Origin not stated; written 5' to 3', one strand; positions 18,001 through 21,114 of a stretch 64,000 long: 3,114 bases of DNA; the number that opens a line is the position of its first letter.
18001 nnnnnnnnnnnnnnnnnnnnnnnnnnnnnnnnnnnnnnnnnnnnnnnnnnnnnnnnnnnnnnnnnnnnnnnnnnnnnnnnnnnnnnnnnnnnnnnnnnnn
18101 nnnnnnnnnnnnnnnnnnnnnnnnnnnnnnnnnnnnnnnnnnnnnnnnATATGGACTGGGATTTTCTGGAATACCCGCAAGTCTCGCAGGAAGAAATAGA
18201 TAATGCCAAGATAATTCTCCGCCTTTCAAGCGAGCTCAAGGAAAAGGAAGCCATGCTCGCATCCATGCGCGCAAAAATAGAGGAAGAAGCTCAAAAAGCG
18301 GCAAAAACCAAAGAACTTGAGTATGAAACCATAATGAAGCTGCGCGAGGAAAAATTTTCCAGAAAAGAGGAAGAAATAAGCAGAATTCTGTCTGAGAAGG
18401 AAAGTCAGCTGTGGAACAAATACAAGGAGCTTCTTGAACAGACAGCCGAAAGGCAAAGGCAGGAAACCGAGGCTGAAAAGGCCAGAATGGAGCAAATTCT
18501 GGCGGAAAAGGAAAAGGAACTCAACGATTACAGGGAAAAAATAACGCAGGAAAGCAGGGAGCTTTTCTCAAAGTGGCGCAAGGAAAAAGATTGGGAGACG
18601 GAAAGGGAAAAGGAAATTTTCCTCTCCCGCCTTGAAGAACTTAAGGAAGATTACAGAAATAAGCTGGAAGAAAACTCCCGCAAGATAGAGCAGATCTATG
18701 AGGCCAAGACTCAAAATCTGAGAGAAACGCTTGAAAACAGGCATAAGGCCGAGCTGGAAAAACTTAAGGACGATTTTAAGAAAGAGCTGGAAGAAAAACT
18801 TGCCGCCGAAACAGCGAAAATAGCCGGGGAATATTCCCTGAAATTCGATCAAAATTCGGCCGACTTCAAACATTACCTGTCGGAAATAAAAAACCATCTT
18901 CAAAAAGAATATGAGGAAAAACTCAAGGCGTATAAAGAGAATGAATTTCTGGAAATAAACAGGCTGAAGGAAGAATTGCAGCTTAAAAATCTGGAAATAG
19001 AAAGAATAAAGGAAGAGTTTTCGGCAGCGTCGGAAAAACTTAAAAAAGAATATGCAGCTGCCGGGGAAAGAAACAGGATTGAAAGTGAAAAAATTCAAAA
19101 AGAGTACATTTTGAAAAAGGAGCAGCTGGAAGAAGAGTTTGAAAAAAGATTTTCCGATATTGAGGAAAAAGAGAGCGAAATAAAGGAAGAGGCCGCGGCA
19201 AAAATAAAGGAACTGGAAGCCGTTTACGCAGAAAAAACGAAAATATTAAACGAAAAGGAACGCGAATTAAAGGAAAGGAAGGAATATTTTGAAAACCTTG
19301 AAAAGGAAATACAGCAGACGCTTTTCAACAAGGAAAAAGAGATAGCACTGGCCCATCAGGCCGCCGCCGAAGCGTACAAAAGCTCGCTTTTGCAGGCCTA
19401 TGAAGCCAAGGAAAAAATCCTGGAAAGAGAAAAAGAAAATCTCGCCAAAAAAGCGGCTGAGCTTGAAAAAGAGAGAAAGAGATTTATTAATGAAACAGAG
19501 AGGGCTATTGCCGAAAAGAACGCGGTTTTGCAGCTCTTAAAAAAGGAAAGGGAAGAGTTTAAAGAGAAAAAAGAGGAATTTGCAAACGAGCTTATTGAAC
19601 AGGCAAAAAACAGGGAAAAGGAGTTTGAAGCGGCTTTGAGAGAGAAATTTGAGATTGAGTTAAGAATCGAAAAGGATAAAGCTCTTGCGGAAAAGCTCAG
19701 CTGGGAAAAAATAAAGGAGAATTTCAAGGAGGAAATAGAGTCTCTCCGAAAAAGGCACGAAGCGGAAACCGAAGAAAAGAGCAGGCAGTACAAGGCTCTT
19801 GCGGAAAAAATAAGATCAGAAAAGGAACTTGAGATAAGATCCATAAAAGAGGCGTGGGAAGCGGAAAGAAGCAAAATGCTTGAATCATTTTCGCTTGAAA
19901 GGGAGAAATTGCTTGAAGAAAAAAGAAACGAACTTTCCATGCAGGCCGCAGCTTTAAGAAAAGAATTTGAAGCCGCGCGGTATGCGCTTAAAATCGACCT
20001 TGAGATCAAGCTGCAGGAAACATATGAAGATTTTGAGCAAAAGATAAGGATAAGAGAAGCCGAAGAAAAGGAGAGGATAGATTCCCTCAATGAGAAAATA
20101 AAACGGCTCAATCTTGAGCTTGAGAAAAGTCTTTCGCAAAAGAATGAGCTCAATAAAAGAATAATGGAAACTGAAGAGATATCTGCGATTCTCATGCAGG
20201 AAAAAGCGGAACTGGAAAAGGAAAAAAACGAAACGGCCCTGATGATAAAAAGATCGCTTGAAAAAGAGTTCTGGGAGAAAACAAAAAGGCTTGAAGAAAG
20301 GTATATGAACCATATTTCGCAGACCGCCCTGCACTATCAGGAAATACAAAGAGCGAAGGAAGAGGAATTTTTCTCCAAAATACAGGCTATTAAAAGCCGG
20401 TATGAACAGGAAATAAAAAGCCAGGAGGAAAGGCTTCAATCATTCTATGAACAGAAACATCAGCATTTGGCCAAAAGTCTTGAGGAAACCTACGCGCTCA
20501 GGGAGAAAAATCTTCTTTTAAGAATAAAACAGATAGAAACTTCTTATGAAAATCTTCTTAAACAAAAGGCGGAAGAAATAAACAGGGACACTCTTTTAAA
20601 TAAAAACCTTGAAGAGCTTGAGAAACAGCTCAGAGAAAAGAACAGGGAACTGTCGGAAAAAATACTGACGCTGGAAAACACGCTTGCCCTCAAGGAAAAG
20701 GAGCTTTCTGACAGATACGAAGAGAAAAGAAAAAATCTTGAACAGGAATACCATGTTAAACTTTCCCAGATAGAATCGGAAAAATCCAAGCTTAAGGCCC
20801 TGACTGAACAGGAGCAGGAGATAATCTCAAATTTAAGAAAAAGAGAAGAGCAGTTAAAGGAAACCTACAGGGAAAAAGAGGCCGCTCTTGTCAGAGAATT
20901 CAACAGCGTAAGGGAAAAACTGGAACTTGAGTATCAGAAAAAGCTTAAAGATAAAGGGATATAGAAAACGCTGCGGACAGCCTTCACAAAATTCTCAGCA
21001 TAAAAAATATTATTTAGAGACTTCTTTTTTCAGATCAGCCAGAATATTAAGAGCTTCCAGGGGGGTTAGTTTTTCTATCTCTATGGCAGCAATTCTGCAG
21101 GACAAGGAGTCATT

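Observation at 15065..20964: Tandem giant (1027 and 937 aa) proline-free E/K-rich coiled-coil proteins with a periodic L-x3-Y-E-x-K motif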

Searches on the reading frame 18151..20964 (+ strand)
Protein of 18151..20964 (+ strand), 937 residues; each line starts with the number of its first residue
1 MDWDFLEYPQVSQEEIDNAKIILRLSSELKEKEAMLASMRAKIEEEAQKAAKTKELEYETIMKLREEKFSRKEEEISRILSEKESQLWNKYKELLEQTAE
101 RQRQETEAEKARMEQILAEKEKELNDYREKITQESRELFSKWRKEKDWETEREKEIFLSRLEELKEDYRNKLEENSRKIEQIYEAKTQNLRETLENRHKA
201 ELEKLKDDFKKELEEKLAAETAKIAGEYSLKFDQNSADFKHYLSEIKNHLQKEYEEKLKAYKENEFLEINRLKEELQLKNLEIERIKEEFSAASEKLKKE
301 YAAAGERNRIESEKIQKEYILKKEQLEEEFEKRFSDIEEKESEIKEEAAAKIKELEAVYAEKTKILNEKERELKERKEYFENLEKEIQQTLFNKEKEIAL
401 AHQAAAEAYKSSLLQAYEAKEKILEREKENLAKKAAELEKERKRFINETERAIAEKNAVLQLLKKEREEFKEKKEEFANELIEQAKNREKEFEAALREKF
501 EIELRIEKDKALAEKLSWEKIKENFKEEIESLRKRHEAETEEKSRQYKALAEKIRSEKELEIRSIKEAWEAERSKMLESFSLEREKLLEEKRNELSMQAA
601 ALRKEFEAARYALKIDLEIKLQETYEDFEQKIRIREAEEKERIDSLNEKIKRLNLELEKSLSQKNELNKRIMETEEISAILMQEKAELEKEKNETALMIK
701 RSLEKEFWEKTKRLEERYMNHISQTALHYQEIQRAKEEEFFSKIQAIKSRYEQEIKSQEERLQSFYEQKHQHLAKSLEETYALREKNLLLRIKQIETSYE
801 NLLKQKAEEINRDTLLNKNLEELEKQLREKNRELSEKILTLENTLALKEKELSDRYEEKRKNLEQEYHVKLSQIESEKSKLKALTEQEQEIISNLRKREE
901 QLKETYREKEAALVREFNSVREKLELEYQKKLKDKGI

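Call 5: search_protein_families(library=pfam, proteins=[window:18151-20964:+], max_evalue=0.1)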
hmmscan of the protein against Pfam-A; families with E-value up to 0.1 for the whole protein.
window:18151-20964:+ (937 aa): 0 families

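Call 6: search_protein_families(library=ncbifam, proteins=[window:18151-20964:+], max_evalue=0.1)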
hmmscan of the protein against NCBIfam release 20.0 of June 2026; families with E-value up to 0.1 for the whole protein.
window:18151-20964:+ (937 aa): 0 families

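Call 29: find_homologous_proteins(query=window:18151-20964:+)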
Query window:18151-20964:+: 8000 candidates shared short words with the query, none scored E <= 0.001.

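Call 44: search_solved_structures(query=A2, max_evalue=1)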
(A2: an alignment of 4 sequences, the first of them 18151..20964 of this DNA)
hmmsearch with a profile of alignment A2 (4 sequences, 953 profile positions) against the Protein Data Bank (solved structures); distinct sequences matched with E-value up to 1: 10.
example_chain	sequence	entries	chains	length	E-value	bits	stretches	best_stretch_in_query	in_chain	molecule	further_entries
5fiy_A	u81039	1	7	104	0.0004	21.8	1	649-711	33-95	PRKC APOPTOSIS WT1 REGULATOR PROTEIN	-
8ut4_B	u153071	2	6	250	0.2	12.8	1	299-440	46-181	Hemagglutinin HA2 chain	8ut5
4lxv_B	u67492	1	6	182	0.25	12.5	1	299-437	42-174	Hemagglutinin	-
1zs3_A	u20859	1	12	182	0.49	11.5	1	716-782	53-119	Lactococcus lactis MG1363 DpsA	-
4v83_BH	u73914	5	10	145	0.57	11.3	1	347-383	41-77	50S ribosomal protein L9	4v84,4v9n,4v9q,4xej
4v9i_BI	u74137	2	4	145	0.57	11.3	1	347-383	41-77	50S ribosomal protein L9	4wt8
4v87_AK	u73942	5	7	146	0.57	11.3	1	347-383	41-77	50S ribosomal protein L9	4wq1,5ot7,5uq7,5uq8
4v68_BI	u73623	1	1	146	0.57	11.3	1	347-383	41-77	50S ribosomal protein L9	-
4zer_1I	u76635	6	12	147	0.58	11.3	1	347-383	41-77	50S ribosomal protein L9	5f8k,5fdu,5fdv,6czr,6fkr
6xgc_B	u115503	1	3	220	0.59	11.3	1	299-436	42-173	Hemagglutinin HA2 chain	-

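Call 66: search_protein_families(library=padloc, proteins=[window:18151-20964:+], max_evalue=0.01)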
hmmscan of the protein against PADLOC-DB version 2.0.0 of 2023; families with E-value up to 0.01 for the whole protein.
window:18151-20964:+ (937 aa): 0 families

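Call 67: search_protein_families(library=phrogs, proteins=[window:18151-20964:+], max_evalue=0.01)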
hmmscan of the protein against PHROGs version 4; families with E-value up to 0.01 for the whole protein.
window:18151-20964:+ (937 aa): 0 families
